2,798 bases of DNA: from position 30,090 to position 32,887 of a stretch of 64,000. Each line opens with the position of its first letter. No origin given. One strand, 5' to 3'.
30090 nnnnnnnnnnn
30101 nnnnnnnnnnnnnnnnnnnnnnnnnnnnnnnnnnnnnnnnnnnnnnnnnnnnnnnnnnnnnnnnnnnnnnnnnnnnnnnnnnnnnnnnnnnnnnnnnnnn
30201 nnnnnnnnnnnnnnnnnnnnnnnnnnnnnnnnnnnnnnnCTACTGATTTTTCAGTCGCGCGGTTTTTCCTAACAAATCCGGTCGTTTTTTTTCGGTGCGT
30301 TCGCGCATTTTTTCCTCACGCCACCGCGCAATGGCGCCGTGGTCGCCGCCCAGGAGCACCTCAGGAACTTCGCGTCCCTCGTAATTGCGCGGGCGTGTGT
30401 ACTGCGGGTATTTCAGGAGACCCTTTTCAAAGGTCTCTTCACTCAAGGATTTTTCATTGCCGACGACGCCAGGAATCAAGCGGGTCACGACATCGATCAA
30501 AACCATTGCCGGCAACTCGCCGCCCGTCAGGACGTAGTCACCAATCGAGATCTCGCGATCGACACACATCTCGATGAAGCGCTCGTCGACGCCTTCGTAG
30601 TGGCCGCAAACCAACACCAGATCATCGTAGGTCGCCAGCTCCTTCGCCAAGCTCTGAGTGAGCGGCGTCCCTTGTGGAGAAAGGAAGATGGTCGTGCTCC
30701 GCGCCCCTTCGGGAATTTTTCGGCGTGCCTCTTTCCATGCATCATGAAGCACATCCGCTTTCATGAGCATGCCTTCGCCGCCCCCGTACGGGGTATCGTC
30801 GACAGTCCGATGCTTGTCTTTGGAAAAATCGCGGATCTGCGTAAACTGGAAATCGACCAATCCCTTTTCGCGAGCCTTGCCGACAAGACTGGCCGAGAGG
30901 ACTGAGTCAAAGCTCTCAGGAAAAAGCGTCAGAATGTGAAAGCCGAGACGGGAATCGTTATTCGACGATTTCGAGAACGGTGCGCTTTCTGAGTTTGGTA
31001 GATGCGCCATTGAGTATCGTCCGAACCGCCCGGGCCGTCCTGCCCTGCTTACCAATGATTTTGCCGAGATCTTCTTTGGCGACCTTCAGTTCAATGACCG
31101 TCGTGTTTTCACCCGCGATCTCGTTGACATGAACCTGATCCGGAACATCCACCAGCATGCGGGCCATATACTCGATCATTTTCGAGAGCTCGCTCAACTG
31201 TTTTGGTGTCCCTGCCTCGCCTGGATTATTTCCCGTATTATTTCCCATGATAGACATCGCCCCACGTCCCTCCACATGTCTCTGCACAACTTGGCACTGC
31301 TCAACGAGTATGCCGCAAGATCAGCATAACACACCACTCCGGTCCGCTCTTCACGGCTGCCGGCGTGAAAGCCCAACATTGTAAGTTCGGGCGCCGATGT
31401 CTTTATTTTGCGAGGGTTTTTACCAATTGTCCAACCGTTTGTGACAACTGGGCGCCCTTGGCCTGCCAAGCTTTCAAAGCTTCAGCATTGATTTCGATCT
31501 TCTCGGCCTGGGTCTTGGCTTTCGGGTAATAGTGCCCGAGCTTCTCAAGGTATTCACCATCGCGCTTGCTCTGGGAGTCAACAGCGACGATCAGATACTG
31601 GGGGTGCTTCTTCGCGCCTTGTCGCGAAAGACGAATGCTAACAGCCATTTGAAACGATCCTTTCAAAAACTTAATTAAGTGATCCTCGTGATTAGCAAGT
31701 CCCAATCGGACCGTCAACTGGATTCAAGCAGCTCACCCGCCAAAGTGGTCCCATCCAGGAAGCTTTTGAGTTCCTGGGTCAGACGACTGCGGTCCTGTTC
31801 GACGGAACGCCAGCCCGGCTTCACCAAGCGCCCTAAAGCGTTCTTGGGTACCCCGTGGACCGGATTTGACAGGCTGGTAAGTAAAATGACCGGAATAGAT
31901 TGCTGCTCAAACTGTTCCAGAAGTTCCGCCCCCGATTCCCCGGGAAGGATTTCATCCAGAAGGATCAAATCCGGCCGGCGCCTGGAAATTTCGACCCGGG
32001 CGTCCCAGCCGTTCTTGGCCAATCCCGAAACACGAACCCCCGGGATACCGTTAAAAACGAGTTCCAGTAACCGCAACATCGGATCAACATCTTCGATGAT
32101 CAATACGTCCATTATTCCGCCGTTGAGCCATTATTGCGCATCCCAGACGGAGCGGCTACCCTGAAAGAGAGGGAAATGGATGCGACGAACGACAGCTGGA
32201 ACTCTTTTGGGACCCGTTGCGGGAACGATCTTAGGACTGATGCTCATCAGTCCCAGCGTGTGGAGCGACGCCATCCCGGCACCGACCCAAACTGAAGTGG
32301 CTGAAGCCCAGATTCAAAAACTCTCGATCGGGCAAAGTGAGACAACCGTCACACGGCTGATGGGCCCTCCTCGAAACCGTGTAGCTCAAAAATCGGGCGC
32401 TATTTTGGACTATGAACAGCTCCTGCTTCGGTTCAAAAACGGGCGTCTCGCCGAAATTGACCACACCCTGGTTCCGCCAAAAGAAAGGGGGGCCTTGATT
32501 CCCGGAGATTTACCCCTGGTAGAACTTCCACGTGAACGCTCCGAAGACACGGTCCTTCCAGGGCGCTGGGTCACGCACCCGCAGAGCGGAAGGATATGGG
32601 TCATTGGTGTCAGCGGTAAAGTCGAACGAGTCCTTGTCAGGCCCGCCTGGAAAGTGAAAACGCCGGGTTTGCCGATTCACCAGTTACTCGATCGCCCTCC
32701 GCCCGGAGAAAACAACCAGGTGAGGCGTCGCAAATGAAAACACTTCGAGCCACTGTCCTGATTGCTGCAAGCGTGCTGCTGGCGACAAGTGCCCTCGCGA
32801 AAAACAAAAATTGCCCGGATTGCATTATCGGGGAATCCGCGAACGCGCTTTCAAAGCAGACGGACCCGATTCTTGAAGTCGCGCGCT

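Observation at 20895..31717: A ~9.3 kb plus-strand accessory module (OMP, 7TMR-DISM kinase, chaperone-usher pilus genes) is inserted inside the rpsP-KH-trmD | rplS-rnhB ribosomal operon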

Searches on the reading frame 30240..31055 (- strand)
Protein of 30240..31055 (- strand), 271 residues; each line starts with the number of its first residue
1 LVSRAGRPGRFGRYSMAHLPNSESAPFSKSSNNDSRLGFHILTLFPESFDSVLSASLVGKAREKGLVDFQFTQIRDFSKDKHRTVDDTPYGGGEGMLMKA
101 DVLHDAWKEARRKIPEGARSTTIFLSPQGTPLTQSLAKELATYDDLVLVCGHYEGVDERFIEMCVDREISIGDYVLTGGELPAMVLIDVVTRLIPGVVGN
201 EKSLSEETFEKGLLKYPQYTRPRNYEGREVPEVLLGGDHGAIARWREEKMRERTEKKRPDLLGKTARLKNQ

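Call 4: search_protein_families(library=pfam, proteins=[window:30240-31055:-])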
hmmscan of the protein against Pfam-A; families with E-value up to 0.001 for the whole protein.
window:30240-31055:- (271 aa): 1 family
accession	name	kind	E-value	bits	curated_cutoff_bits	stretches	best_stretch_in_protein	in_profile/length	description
PF01746.26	tRNA_m1G_MT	-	1.1e-62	211.7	27.3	1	59-259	2-195/195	tRNA (Guanine-1)-methyltransferase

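Call 7: search_protein_families(library=ncbifam, max_evalue=0.01, proteins=[window:30240-31055:-])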
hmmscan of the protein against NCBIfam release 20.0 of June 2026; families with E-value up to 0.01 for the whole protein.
window:30240-31055:- (271 aa): 2 families
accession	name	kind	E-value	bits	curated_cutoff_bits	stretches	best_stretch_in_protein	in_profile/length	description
NF000648.1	PRK00026.1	equivalog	7.2e-93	309.8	220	1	39-262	3-221/221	tRNA (guanosine(37)-N1)-methyltransferase TrmD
TIGR00088.1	trmD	equivalog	1.9e-90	302.2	195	1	39-269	3-228/233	tRNA (guanosine(37)-N1)-methyltransferase TrmD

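Call 8: find_related_loci(query=window:30240-31010:-, collection=genome_contigs, flank=10000)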
Query window:30240-31010:- (256 aa) in genome_contigs; peptide patterns used: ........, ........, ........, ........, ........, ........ (x = any residue, [..] = any of these).
74 stretches matched a pattern; 4 encode a relative of the query (tblastn E <= 1e-3); 4 distinct loci.
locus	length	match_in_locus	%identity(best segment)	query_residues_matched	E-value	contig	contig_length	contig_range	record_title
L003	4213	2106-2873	62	1-247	2e-106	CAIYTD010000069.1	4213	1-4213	MAG: Oligoflexia bacterium isolate Umea1_bin-2153 genome assembly, contig: bin-2153:069/400, whole genome shotgun sequen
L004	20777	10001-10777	61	1-249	2e-104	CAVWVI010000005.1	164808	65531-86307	MAG: Oligoflexia bacterium isolate MFD09671.bin.1.114 genome assembly, contig: contig_64922, whole genome shotgun sequen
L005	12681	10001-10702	64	19-253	6e-103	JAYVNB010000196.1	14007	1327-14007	MAG: Bacteriovoracaceae bacterium isolate GL65_DN_concoct_128 GL65_DN_concoct_128_195, whole genome shotgun sequence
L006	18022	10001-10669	52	26-249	4e-75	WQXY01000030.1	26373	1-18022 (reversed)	MAG: Oscillospiraceae bacterium isolate Emb289P3bin58 Ga0123356_10001433, whole genome shotgun sequence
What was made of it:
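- Tried and rejected: A genome (GTDB) scan with TrmD gave only three true relatives (call 8).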

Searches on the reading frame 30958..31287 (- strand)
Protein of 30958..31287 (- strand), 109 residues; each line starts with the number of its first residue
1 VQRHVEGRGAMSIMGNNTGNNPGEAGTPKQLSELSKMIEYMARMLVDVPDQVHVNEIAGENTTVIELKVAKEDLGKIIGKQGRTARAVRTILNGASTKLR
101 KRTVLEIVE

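Call 4: search_protein_families(library=pfam, proteins=[window:30958-31287:-])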
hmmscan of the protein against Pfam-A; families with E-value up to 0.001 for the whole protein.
window:30958-31287:- (109 aa): 1 family
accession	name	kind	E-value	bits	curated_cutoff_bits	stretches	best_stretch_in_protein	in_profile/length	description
PF13083.13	KH_KhpA-B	-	1e-22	80.3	32.1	1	36-107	2-73/73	KhpA/KhpB, KH domain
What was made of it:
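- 30958..31248 (-): KH-domain (KhpA-like) gene; it overlaps the trmD start by about 50 nt and no rimM follows it. Pfam KH_KhpA-B, E 1e-22 (call 4).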

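Call 7: search_protein_families(library=ncbifam, max_evalue=0.01, proteins=[window:30958-31287:-])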
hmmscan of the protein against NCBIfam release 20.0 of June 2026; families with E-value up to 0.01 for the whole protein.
window:30958-31287:- (109 aa): 7 families
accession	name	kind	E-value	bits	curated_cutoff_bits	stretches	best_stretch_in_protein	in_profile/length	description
NF001748.0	PRK00468.1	equivalog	1.5e-28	98.9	106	1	36-108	3-75/75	KH domain-containing protein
NF002201.0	PRK01064.1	equivalog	3.2e-21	75.5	85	1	37-109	4-76/78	hypothetical protein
NF002761.0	PRK02821.1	equivalog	1.6e-16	60.1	106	1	35-97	3-65/77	RNA-binding protein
NF041568.1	Jag_EloR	equivalog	0.00031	20.8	145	1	35-101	56-125/203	RNA-binding cell elongation regulator Jag/EloR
NF006258.0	PRK08406.1-2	equivalog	0.002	18.5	243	1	56-89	90-126/142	transcription elongation factor NusA-like protein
TIGR01952.1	nusA_arch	equivalog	0.0025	18.1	74.35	1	50-93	89-130/141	NusA-like transcription termination signal-binding factor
NF003335.0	PRK04342.1-4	equivalog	0.0046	15.9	424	1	56-95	202-241/373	DNA topoisomerase VI subunit A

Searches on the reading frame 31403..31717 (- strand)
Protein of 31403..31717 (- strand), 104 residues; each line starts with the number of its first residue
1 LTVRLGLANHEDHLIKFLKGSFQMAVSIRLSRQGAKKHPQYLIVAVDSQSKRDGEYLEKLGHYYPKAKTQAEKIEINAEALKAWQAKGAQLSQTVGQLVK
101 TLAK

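Call 4: search_protein_families(library=pfam, proteins=[window:31403-31717:-])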
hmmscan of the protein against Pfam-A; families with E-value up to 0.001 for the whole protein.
window:31403-31717:- (104 aa): 1 family
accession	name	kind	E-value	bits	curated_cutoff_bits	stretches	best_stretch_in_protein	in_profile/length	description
PF00886.24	Ribosomal_S16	-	8.5e-21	74.1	27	1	32-92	1-62/62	Ribosomal protein S16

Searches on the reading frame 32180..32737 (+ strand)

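Call 4: search_protein_families(library=pfam, proteins=[window:32180-32737:+])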
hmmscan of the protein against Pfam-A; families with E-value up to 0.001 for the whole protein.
window:32180-32737:+ (185 aa): 0 families

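Call 20: search_protein_families(library=pfam, max_evalue=10, proteins=[window:32180-32737:+])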
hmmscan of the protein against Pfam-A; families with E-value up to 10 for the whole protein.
window:32180-32737:+ (185 aa): 1 family
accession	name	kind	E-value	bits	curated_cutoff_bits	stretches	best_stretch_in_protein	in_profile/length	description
PF04355.18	BamE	-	0.27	11.5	23.2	1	40-64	4-28/71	Outer membrane protein assembly factor BamE domain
